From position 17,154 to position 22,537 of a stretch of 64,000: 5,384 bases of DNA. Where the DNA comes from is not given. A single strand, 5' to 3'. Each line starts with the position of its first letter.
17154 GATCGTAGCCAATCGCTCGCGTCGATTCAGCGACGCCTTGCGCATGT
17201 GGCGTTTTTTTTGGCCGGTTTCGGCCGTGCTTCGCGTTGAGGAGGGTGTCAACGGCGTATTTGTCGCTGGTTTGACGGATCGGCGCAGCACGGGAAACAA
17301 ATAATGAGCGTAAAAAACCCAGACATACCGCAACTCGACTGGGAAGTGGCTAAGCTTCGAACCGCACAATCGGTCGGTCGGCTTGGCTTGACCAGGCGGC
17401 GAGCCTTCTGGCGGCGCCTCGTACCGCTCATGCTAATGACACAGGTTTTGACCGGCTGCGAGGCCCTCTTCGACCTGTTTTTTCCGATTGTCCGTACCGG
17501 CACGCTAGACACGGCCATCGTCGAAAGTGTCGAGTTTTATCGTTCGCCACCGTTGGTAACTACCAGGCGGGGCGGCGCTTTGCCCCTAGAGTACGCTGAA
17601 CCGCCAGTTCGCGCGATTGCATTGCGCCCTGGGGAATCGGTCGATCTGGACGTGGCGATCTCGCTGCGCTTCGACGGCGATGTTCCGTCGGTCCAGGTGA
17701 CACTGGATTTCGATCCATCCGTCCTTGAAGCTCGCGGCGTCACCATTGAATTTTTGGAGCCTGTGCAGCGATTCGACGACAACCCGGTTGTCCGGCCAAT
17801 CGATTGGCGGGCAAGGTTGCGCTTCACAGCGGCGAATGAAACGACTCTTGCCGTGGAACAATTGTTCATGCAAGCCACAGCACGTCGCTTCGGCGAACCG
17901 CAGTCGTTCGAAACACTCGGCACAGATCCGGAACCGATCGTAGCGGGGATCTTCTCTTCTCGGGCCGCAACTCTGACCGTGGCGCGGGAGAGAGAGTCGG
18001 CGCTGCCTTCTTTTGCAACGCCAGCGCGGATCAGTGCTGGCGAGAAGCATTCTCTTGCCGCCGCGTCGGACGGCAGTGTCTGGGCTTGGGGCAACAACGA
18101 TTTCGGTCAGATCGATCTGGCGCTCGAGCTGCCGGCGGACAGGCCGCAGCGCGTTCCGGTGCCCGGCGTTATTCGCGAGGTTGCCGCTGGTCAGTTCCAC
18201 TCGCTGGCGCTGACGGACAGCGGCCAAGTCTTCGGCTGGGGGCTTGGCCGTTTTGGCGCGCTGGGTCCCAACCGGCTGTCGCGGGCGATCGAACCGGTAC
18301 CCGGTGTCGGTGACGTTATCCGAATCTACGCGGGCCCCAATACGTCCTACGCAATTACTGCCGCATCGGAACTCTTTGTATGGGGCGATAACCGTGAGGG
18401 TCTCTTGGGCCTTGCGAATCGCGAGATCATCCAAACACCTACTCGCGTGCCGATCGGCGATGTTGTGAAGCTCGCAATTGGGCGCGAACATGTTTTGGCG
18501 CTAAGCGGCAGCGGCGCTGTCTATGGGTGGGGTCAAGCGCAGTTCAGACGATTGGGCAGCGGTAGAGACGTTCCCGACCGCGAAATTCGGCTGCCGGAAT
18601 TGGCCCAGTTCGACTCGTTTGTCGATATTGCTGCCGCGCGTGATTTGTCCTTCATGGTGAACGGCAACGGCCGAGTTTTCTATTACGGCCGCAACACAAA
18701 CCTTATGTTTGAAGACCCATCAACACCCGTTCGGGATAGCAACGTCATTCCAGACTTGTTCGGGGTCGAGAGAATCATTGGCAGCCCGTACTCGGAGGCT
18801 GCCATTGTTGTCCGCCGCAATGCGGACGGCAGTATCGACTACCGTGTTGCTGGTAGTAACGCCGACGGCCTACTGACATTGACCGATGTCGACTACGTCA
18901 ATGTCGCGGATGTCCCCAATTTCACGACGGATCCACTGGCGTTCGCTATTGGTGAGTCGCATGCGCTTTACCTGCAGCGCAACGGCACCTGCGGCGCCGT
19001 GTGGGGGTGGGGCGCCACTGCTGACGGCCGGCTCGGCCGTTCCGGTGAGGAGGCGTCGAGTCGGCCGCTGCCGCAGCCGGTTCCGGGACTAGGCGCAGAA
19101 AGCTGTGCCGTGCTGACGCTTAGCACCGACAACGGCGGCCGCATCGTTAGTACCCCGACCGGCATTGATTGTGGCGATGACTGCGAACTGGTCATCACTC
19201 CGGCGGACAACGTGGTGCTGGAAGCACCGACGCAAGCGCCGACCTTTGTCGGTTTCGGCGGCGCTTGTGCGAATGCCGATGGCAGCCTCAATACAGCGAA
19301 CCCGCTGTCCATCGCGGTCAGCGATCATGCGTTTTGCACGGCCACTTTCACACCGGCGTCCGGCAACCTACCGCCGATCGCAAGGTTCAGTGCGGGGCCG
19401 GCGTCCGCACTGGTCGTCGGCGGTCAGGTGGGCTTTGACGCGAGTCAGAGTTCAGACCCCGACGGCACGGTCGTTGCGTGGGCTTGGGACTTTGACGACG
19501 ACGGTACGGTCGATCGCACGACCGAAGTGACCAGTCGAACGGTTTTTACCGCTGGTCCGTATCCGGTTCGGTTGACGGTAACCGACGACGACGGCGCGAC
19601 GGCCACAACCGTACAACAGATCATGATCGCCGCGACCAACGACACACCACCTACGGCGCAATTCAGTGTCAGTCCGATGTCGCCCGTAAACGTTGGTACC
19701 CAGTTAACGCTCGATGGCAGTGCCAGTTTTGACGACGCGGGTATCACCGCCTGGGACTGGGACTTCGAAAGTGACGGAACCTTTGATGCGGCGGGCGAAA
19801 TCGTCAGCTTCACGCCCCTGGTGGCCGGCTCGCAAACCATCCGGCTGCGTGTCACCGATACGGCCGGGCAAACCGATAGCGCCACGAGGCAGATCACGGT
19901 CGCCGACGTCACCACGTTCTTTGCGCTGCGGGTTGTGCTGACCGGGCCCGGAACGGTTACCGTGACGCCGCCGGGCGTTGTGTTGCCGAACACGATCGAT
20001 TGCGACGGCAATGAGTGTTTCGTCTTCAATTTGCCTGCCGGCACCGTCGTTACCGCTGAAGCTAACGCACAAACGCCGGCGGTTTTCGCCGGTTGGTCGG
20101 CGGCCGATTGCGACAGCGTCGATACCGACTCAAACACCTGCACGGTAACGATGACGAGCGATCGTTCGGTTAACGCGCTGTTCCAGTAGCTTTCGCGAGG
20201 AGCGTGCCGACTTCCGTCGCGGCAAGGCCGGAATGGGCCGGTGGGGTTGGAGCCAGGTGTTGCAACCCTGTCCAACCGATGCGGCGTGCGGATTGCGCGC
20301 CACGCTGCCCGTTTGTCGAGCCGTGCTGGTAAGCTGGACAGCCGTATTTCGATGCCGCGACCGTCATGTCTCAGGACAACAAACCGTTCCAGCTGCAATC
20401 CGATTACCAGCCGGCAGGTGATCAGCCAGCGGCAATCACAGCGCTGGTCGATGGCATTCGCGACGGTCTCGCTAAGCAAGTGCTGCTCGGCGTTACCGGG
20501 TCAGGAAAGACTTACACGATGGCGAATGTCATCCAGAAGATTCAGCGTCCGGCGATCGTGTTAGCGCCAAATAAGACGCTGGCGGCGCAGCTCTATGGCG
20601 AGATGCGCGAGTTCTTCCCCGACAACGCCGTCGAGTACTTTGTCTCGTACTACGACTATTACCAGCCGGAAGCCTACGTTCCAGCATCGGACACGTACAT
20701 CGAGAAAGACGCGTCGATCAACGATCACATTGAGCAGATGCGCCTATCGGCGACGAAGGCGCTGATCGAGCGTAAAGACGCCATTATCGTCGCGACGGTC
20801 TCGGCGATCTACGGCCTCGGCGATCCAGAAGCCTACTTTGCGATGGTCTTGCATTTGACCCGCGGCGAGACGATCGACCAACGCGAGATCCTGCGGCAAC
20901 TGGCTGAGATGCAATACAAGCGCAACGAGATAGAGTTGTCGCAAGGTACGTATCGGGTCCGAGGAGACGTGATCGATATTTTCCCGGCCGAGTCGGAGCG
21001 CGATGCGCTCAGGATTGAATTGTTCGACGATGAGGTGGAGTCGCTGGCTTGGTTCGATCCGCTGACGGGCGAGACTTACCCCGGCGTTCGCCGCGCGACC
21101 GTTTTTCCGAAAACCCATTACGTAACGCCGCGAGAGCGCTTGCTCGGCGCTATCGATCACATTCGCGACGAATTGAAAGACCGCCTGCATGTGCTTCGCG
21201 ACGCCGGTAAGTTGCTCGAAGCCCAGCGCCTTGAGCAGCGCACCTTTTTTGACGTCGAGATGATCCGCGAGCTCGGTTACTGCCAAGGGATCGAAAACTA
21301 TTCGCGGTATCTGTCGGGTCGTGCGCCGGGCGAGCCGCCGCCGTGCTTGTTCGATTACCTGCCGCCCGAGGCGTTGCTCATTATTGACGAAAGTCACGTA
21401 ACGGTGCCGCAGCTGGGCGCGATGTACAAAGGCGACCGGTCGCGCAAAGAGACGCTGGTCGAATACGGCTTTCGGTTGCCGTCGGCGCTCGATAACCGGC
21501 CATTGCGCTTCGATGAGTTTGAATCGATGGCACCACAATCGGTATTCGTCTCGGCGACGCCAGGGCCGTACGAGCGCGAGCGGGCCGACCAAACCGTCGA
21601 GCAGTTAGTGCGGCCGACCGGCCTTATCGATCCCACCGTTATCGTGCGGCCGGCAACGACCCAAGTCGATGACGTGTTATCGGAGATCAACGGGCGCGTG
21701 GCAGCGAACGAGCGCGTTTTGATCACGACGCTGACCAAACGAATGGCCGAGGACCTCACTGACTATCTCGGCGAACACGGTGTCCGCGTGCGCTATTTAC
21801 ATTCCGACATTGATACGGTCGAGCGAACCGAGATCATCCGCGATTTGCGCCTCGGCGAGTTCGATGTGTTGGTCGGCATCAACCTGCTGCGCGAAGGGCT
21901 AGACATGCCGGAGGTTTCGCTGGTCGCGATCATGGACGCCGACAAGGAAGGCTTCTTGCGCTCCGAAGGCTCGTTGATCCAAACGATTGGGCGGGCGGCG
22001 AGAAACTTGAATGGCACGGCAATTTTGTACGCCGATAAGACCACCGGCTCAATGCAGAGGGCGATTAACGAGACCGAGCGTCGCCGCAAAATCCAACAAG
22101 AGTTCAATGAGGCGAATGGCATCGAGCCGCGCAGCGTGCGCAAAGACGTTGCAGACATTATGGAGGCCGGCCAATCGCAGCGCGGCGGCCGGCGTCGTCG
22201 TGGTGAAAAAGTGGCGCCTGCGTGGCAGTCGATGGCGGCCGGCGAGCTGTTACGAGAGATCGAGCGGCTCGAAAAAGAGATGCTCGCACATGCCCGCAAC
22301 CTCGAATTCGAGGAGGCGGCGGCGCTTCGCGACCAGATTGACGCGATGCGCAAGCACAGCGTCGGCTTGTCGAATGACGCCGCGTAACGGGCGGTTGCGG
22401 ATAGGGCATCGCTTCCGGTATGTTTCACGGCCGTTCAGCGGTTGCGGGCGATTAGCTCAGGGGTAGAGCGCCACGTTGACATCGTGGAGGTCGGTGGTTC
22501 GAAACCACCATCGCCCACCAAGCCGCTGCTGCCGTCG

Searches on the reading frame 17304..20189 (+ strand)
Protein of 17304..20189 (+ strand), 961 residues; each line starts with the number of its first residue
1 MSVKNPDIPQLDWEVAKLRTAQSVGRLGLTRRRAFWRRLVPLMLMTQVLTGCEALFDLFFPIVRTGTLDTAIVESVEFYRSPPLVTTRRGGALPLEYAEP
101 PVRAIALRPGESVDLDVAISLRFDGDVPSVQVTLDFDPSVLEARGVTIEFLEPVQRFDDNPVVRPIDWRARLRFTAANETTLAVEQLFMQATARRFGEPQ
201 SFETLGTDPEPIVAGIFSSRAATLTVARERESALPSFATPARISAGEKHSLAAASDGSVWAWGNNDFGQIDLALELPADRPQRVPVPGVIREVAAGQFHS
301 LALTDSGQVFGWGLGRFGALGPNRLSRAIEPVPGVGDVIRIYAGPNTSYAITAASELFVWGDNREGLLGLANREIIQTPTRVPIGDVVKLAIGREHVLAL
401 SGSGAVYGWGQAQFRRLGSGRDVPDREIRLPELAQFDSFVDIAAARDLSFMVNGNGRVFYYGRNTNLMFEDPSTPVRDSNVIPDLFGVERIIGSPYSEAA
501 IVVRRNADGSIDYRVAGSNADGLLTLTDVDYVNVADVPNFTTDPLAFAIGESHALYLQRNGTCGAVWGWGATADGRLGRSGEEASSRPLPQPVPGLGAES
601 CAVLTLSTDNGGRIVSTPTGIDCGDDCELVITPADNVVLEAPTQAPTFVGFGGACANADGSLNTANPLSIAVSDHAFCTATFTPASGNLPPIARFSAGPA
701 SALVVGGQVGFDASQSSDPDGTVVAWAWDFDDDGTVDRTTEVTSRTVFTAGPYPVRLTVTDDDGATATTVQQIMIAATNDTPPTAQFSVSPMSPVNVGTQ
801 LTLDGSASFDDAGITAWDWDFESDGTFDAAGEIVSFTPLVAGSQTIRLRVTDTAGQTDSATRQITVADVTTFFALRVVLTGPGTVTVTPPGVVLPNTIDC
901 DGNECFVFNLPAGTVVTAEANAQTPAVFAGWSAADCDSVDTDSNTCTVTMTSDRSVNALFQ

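Call 9: search_protein_families(library=pfam, proteins=[window:17304-20189:+], max_evalue=0.001)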
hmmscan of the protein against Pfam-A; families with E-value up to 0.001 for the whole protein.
window:17304-20189:+ (961 aa): 9 families
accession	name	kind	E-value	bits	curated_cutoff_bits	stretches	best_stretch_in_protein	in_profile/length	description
PF25390.1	WD40_RLD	-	1.5e-59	202.6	150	2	240-471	91-332/363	RCC1-like domain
PF00415.24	RCC1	-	2.1e-37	127.9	21.7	3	256-303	1-50/50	Regulator of chromosome condensation (RCC1) repeat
PF13540.12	RCC1_2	-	2.1e-32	110.5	22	3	243-269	4-30/30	Regulator of chromosome condensation (RCC1) repeat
PF18911.6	PKD_4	-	1.2e-25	89.8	27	2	689-770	2-80/85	PKD domain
PF00801.26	PKD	-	1.9e-16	60.3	23.5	2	700-771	8-77/80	PKD domain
PF22352.2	K319L-like_PKD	-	7.4e-15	55.2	27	2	798-866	11-84/84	K319L-like, PKD domain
PF25384.1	Alsin_RLD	-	3.2e-05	23.9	100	0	349-423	237-313/405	Alsin RCC1-like domain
PF18998.6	Flg_new_2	-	7.2e-05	23.1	23.6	1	912-961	21-70/73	Divergent InlB B-repeat domain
PF16403.11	Bact_surface_Ig-like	-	0.00044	20.7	27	0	801-866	9-71/71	Bacterial surface protein, Ig-like domain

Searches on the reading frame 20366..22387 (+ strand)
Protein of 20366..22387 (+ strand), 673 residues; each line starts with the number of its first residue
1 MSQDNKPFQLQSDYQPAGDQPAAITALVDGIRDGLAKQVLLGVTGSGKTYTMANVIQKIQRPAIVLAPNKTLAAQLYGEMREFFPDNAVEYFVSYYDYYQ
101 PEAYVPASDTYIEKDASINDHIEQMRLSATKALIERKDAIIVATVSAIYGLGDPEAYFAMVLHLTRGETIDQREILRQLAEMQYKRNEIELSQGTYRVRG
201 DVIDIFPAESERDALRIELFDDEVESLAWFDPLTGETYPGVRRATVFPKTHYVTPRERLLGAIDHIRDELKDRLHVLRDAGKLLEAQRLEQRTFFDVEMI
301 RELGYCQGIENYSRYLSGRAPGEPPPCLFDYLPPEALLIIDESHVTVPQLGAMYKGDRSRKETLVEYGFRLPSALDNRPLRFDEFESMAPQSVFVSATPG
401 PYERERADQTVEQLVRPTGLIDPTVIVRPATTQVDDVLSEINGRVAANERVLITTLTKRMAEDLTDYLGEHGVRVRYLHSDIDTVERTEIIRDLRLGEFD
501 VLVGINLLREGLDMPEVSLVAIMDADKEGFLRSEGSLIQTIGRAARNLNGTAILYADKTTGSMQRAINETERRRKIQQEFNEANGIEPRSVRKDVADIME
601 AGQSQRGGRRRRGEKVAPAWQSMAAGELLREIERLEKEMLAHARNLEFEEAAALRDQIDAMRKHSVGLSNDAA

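Call 9: search_protein_families(library=pfam, proteins=[window:20366-22387:+], max_evalue=0.001)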
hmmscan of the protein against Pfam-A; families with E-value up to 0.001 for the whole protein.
window:20366-22387:+ (673 aa): 7 families
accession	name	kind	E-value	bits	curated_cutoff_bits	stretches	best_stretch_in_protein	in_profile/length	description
PF17757.6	UvrB_inter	-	1.3e-33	115.4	22.9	1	162-252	1-91/91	UvrB interaction domain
PF12344.14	UvrB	-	2.9e-21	75.5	27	1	554-595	1-42/43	Ultra-violet resistance protein B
PF00271.37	Helicase_C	-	1.7e-20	73.8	23.5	1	439-547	8-109/110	Helicase conserved C-terminal domain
PF04851.21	ResIII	-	3.1e-11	43.9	22.5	1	18-95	6-84/164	Type III restriction enzyme, res subunit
PF02151.25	UVR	-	1.4e-07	31.5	21.5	1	630-663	2-35/36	UvrB/uvrC motif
PF00270.35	DEAD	-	2.4e-06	27.8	26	1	21-92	5-79/167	DEAD/DEAH box helicase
PF13604.12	AAA_30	-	0.00071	19.8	27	0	32-78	15-64/191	AAA domain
